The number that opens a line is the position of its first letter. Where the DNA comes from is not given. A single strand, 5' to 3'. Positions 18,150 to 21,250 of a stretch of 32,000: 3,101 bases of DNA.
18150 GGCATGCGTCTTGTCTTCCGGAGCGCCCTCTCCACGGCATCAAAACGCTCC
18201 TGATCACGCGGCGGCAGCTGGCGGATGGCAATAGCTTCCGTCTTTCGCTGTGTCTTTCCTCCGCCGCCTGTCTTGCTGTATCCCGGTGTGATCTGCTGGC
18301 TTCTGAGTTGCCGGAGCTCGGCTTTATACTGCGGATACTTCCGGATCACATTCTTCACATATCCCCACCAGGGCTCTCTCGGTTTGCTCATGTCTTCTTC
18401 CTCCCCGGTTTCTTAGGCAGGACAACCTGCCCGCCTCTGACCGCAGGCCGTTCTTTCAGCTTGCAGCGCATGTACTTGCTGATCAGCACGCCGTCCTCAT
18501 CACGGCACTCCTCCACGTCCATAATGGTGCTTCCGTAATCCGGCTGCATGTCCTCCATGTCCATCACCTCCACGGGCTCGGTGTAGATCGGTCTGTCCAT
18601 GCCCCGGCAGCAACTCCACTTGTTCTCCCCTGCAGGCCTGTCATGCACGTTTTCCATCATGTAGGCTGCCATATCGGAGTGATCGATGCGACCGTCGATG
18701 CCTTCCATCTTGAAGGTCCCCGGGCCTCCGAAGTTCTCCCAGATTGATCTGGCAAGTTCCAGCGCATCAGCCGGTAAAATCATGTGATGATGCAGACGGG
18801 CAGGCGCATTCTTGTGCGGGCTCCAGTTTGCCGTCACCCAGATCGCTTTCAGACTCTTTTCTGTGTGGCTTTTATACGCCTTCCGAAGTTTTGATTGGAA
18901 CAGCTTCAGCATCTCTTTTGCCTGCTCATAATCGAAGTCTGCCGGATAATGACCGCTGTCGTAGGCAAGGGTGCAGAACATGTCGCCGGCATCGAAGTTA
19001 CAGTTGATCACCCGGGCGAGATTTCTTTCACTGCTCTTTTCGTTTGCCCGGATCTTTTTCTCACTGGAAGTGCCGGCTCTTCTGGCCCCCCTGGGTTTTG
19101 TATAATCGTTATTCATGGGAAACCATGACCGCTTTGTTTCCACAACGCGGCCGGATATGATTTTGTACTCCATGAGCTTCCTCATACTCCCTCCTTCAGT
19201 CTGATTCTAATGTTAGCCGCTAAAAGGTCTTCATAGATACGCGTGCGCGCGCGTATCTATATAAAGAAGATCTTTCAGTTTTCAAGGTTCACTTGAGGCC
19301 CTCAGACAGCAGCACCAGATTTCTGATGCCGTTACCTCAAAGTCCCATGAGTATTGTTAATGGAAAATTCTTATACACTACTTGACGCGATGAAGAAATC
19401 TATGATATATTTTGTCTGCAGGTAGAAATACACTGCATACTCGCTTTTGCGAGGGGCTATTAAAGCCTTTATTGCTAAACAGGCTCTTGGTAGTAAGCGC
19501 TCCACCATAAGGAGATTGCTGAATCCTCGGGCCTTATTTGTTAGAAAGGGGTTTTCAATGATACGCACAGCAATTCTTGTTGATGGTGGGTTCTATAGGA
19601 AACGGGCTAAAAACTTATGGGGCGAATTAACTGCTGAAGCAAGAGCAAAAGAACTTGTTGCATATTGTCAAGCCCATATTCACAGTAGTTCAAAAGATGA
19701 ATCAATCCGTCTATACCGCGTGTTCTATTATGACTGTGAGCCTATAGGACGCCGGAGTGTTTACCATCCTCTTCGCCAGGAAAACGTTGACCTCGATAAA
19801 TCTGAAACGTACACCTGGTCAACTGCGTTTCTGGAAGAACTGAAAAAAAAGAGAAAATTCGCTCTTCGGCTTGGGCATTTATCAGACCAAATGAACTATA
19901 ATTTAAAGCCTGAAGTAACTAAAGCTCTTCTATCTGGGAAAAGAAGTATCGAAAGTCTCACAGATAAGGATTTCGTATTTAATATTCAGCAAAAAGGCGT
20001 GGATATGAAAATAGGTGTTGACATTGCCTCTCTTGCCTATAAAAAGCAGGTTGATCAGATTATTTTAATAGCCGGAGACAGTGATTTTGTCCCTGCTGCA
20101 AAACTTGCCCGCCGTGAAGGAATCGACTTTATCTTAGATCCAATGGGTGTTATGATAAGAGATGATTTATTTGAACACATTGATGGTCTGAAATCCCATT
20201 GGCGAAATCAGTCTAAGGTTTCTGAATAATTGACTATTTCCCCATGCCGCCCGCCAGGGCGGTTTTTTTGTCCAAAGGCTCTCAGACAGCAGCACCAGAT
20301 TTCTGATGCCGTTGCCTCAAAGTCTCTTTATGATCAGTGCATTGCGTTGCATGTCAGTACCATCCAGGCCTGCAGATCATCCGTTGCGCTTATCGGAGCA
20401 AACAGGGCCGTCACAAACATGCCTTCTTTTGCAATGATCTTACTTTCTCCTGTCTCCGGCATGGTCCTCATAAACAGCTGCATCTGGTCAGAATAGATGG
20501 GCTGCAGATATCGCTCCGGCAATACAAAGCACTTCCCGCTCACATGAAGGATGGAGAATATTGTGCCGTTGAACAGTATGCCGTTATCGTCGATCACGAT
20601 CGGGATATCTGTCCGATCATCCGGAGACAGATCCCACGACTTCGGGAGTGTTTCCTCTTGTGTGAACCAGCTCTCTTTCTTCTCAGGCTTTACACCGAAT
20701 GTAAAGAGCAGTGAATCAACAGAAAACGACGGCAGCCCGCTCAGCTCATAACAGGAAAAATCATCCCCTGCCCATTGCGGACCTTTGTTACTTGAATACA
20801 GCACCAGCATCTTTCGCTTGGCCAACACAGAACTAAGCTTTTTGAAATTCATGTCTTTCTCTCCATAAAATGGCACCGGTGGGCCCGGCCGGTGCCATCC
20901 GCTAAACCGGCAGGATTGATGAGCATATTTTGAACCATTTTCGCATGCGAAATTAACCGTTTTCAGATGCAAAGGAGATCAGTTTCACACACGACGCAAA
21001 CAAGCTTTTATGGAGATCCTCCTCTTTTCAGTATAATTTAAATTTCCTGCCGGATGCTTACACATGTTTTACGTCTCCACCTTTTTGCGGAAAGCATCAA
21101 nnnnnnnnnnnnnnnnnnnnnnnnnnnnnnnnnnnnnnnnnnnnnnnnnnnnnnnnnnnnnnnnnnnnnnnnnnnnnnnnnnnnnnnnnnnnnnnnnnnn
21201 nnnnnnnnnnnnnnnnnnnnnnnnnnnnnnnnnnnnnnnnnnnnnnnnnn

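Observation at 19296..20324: Self-contained NYN-nuclease cassette bracketed by a 49-bp direct repeat, inserted head-on into the early/replication region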

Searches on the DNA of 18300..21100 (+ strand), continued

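Call 70: get_annotated_region(hit=H4, flank=2000)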
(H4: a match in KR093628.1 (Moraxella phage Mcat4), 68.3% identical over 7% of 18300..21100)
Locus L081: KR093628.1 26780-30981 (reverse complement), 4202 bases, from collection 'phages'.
description: Moraxella phage Mcat4, complete genome.
organism: Moraxella phage Mcat4 (NCBI taxid 1647550)
taxonomy: Viruses; Duplodnaviria; Heunggongvirae; Uroviricota; Caudoviricetes
host: Moraxella catarrhalis; source: sputum; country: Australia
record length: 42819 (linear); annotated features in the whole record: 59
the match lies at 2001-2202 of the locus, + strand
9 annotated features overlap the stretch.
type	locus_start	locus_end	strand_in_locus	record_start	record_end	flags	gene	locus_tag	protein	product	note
CDS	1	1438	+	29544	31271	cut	-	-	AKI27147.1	terminase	-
CDS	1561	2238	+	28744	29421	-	-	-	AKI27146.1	hypothetical protein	-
CDS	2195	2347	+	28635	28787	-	-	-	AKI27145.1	hypothetical protein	-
CDS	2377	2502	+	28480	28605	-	-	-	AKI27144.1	hypothetical protein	-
CDS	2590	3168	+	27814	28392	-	-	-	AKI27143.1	hypothetical protein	-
CDS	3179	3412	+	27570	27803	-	-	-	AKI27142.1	hypothetical protein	-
CDS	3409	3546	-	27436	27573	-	-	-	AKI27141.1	hypothetical protein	-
CDS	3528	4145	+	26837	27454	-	-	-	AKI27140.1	coat protein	-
CDS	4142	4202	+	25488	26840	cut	-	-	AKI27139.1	coat protein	-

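Call 72: search_rna_families(sources=[L077, L078, L079, L080, L081, L069, L071], threshold=evalue, max_evalue=0.1)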
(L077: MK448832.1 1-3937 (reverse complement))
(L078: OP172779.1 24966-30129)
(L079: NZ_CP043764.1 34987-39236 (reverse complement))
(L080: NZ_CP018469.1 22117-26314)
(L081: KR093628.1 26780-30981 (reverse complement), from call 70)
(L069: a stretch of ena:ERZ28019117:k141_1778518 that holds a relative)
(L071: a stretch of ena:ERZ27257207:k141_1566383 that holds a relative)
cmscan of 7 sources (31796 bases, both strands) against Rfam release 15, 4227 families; matches with E-value up to 0.1: 7.
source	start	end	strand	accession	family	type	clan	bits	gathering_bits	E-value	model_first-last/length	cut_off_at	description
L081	2449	2539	+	RF01695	C4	Gene; antisense;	CL00128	71.3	45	3.3e-12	1-87/87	no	C4 antisense RNA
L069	5067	5140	-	RF00005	tRNA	Gene; tRNA;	CL00001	68.1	29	5.1e-13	1-71/71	no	tRNA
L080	754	845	-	RF01695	C4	Gene; antisense;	CL00128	67.6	45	2.7e-11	1-87/87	no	C4 antisense RNA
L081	2352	2430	+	RF01394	isrK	Gene; sRNA;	-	61.9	50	4e-11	1-77/77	no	isrK Hfq binding RNA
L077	1986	2046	+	RF03535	TEG147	Cis-reg;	-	52.6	56.1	3.5e-08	1-60/60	no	Staphylococcus aureus small RNA TEG147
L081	2339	2391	+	RF03163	c4-a1b1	Gene; antisense;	CL00128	36.3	46.7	7.9e-06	1-53/53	no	a1, b1 targets of C4 antisense RNA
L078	2024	2083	+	RF03535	TEG147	Cis-reg;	-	36.2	56.1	0.00083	1-60/60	no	Staphylococcus aureus small RNA TEG147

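Call 76: build_rna_model(alignment_id=A3, structure=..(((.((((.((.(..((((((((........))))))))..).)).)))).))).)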
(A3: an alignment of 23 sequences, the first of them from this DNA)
Model R1 built from alignment A3 (23 sequences, 57 columns); structure: as given.
model positions 53; base pairs 18; branch points 0; effective number of sequences 10.97; information 1.047 bits per position. Calibrated on 0.2 Mb of random sequence (short: E-values are rough).
structure used (alignment columns):
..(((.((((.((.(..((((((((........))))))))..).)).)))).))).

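Call 77: search_with_rna_model(model_id=R1, source=window, filters=off, max_evalue=1, show_alignments=3)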
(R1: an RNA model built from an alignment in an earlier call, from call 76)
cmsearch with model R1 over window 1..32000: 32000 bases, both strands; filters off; matches with E-value up to 1: 7.
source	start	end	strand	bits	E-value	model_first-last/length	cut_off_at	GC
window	20275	20327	-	64.6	1e-17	1-53/53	no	0.51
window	19295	19347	-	55.8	5e-15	1-53/53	no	0.55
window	20274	20326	+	23.8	3.4e-05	1-53/53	no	0.51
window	17893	17931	-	13.3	0.06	11-45/53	no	0.44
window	23455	23522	-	12.1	0.14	1-53/53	no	0.57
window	9931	9979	+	10.4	0.45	1-53/53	no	0.51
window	19304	19337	+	9.9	0.64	11-44/53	no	0.5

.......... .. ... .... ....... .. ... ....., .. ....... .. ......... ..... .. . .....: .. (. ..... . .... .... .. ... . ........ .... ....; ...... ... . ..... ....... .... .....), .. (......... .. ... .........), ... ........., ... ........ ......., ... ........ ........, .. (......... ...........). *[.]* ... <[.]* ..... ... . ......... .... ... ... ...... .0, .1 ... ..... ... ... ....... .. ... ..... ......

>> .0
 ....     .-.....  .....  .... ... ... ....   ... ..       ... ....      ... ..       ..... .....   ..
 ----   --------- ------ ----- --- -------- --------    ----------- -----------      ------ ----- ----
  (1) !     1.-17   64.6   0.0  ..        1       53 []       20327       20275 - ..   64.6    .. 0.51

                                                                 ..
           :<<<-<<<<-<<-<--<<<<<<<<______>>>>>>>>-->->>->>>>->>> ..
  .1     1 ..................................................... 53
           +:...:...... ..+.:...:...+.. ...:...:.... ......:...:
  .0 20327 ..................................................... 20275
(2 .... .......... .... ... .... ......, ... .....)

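Call 79: search_with_rna_model(model_id=R1, sources=[L003, L004, L005, L008, L009, L010, L011, L012, L013, L014, L017, L027, L032, L042, L043, L044, L045, L046, L047, L048, L049, L050, L051, L052, L053, L054, L055, L056, L057, L058, L059, L060, L061, L062, L063, L064, L065, L066, L067, L068, L033, L037, L069, L071, L077, L078, L079, L080, L081], max_evalue=0.01)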
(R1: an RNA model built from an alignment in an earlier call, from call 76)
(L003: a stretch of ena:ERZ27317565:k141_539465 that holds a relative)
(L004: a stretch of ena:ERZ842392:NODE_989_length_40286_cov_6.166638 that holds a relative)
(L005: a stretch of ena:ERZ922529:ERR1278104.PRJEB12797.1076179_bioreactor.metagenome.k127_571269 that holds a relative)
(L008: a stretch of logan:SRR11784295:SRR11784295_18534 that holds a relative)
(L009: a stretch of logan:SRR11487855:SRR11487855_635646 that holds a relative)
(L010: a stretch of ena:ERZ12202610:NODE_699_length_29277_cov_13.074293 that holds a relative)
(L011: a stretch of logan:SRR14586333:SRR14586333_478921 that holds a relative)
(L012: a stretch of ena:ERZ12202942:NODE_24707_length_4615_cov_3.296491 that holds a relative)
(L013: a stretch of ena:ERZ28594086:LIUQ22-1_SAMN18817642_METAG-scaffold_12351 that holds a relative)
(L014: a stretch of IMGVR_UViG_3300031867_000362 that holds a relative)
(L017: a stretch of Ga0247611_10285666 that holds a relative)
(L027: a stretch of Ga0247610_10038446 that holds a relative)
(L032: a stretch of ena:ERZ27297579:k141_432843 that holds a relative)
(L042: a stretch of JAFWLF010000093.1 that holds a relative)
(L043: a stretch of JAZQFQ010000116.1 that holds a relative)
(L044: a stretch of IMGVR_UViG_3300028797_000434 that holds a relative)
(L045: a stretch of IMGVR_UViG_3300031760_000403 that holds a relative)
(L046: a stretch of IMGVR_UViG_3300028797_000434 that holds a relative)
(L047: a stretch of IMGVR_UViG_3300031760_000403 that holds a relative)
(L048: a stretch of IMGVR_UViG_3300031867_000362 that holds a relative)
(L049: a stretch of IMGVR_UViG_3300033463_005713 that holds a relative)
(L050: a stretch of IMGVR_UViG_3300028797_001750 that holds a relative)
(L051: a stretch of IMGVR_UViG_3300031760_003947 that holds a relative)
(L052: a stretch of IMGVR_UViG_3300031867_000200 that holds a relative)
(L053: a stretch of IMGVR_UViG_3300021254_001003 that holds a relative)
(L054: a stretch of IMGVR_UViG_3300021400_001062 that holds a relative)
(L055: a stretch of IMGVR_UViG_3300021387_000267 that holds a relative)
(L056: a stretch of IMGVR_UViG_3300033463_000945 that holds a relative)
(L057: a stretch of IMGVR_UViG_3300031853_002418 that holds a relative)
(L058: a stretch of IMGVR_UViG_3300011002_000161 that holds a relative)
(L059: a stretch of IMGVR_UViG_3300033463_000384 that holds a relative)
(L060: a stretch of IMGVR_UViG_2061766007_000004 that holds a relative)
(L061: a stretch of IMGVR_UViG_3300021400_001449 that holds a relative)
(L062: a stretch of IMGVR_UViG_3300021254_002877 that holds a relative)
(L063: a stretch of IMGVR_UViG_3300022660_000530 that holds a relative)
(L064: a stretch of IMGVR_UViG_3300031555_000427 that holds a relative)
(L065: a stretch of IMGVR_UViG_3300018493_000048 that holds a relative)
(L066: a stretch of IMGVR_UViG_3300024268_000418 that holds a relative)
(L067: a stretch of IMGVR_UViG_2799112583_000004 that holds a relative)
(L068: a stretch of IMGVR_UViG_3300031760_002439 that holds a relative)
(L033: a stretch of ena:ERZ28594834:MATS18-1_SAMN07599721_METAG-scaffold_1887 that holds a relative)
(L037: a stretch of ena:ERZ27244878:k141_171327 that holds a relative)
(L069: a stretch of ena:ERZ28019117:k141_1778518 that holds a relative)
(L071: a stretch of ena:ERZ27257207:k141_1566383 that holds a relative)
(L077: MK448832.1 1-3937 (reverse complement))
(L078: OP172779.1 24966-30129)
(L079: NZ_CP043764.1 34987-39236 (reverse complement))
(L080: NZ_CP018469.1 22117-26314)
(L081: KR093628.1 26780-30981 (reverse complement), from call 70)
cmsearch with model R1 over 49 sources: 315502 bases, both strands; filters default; matches with E-value up to 0.01: 61.
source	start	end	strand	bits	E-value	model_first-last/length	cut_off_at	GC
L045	2830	2882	-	69.3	3.5e-18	1-53/53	no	0.62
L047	3339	3391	+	69.3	3.5e-18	1-53/53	no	0.62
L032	2986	3038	-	68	8.7e-18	1-53/53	no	0.6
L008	4841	4893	+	67.3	1.4e-17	1-53/53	no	0.58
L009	4839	4891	+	67.3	1.4e-17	1-53/53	no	0.58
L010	1962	2014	+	67.3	1.4e-17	1-53/53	no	0.58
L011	4435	4487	+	67.3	1.4e-17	1-53/53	no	0.58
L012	2865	2917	+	67.3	1.4e-17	1-53/53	no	0.58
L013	1644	1696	+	67.3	1.4e-17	1-53/53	no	0.58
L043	1954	2006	-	67.3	1.5e-17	1-53/53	no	0.58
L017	544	596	-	67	1.7e-17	1-53/53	no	0.58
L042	6798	6850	+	66.7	2.2e-17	1-53/53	no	0.6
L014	2248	2300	+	66.7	2.3e-17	1-53/53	no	0.6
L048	3342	3394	+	66.7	2.3e-17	1-53/53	no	0.6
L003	4839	4891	+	66.3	2.9e-17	1-53/53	no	0.55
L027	4510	4562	-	66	3.7e-17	1-53/53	no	0.55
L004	4842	4896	+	64.8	8.5e-17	1-53/53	no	0.67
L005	4842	4896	+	64.8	8.5e-17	1-53/53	no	0.67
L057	3320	3374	+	64.7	9.3e-17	1-53/53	no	0.62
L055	2895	2949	+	62.8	3.5e-16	1-53/53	no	0.62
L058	1606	1660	+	62.8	3.5e-16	1-53/53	no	0.62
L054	3334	3386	+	62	6.1e-16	1-53/53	no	0.64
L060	2707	2758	+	61.8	7.2e-16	1-53/53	no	0.6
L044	2896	2947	-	61.2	1.1e-15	1-53/53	no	0.6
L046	3337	3388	+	61.2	1.1e-15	1-53/53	no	0.6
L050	3347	3401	+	59.3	4.1e-15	1-53/53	no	0.62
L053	241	305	+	59.1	4.9e-15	1-53/53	no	0.48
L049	1751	1799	+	57.5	1.5e-14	1-53/53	no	0.59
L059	3326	3380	+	57.4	1.6e-14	1-53/53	no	0.65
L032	1972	2023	-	57.2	1.8e-14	1-53/53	no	0.62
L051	3321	3374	+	55.7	5.2e-14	1-53/53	no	0.61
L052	3296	3350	+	54.7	1.1e-13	1-53/53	no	0.58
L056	2064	2117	+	53.3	2.9e-13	1-53/53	no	0.65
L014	2249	2301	-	32.5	7e-07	1-53/53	no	0.58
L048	3343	3395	-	32.5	7e-07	1-53/53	no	0.58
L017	543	595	+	32.3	8.1e-07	1-53/53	no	0.58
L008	4842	4894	-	31.9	1.1e-06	1-53/53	no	0.58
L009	4840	4892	-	31.9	1.1e-06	1-53/53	no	0.58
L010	1963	2015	-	31.9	1.1e-06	1-53/53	no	0.58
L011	4436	4488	-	31.9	1.1e-06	1-53/53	no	0.58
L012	2866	2918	-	31.9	1.1e-06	1-53/53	no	0.58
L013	1645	1697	-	31.9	1.1e-06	1-53/53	no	0.58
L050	3348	3402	-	31.9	1.1e-06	1-53/53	no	0.62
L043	1953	2005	+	31.7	1.3e-06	1-53/53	no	0.58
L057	3321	3375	-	31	2.1e-06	1-53/53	no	0.62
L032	2985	3037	+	29.2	7.3e-06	1-53/53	no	0.6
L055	2896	2950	-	27.5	2.5e-05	1-53/53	no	0.6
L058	1607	1661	-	27.5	2.5e-05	1-53/53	no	0.6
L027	4509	4561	+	27.5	2.5e-05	1-53/53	no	0.53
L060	2708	2759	-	27.1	3.2e-05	1-53/53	no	0.6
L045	2829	2881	+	27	3.6e-05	1-53/53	no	0.64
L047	3340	3392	-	27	3.6e-05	1-53/53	no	0.64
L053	242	306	-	26.5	4.9e-05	1-53/53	no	0.48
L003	4840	4892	-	25.9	7.5e-05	1-53/53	no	0.55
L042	6799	6851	-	25.9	7.5e-05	1-53/53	no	0.6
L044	2895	2946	+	24.8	0.00017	1-53/53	no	0.58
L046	3338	3389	-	24.8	0.00017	1-53/53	no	0.58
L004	4843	4897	-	24.3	0.00024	1-53/53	no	0.69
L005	4843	4897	-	24.3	0.00024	1-53/53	no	0.69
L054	3335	3387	-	24.2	0.00025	1-53/53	no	0.64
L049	1752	1800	-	20.3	0.0039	1-53/53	no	0.61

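Call 87: search_with_rna_model(model_id=R1, source=L032, filters=off, max_evalue=10, show_alignments=5)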
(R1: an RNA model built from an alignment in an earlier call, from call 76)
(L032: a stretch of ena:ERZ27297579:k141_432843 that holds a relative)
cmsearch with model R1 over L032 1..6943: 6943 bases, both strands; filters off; matches with E-value up to 10: 24.
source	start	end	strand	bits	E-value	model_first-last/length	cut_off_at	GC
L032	2986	3038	-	68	1.9e-19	1-53/53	no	0.6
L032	1972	2023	-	57.2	4e-16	1-53/53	no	0.62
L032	2985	3037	+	29.2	1.6e-07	1-53/53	no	0.6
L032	1971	2022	+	17.6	0.0006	1-53/53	no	0.62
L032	3494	3559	+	11.2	0.055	1-53/53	no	0.61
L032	4996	5031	+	10.9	0.069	1-53/53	no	0.42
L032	6468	6493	+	7.6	0.73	12-43/53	no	0.73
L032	1280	1310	-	7.3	0.9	17-38/53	no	0.61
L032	3115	3136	-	6.9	1.2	1-53/53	no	0.59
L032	2588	2626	+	6.3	1.8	1-53/53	no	0.31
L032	6593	6626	-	6.2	2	1-53/53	no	0.47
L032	3418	3457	+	5.5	3.2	1-53/53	no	0.6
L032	481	504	-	5.2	3.8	1-53/53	no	0.42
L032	2761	2782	-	5.1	4.1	1-53/53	no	0.36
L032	6470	6491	-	5.1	4.1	14-41/53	no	0.73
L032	2389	2414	-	5.1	4.3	1-53/53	no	0.35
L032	6056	6073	-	4.8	5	19-36/53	no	0.89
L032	557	587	-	4.6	5.9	11-45/53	no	0.61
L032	2227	2251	+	4.4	7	1-53/53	no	0.52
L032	6009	6035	-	4.3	7.5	1-53/53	no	0.7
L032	887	935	-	4.1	8.8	1-53/53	no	0.61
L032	2053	2083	-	4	9.1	1-53/53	no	0.26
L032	5863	5884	-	3.9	9.5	1-53/53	no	0.68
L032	4113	4127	-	3.9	9.8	21-34/53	no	0.67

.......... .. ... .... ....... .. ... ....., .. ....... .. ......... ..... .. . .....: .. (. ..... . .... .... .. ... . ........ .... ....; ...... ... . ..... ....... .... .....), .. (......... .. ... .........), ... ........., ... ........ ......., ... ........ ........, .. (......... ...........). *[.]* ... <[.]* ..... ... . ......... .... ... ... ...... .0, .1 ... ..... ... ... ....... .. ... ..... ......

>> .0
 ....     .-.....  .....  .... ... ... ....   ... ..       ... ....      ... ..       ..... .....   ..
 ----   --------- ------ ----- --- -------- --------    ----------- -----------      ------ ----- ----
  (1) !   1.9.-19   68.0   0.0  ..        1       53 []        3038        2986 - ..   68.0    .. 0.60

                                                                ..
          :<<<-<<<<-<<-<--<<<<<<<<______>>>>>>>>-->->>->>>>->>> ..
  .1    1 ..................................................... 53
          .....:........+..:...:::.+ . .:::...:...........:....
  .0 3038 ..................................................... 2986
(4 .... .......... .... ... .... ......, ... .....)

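Call 99: search_rna_families(sources=[L056, L049, L051, L054, L059, L060, L004, L003], threshold=evalue, max_evalue=0.1)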
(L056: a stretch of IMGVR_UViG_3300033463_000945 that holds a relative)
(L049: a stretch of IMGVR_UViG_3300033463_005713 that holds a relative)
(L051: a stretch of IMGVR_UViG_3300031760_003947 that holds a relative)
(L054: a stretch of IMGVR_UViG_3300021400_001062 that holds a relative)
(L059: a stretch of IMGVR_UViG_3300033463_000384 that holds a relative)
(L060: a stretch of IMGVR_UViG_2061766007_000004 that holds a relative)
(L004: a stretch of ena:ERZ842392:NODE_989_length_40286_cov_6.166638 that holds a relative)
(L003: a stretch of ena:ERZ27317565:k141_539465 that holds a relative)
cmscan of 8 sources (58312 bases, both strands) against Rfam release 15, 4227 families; matches with E-value up to 0.1: 1.
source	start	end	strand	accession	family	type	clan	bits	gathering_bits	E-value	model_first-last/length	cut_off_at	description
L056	1894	1959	-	RF03075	DUF3800-VIII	Gene; sRNA;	-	67.5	40.2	1.2e-10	1-64/64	no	DUF3800-VIII RNA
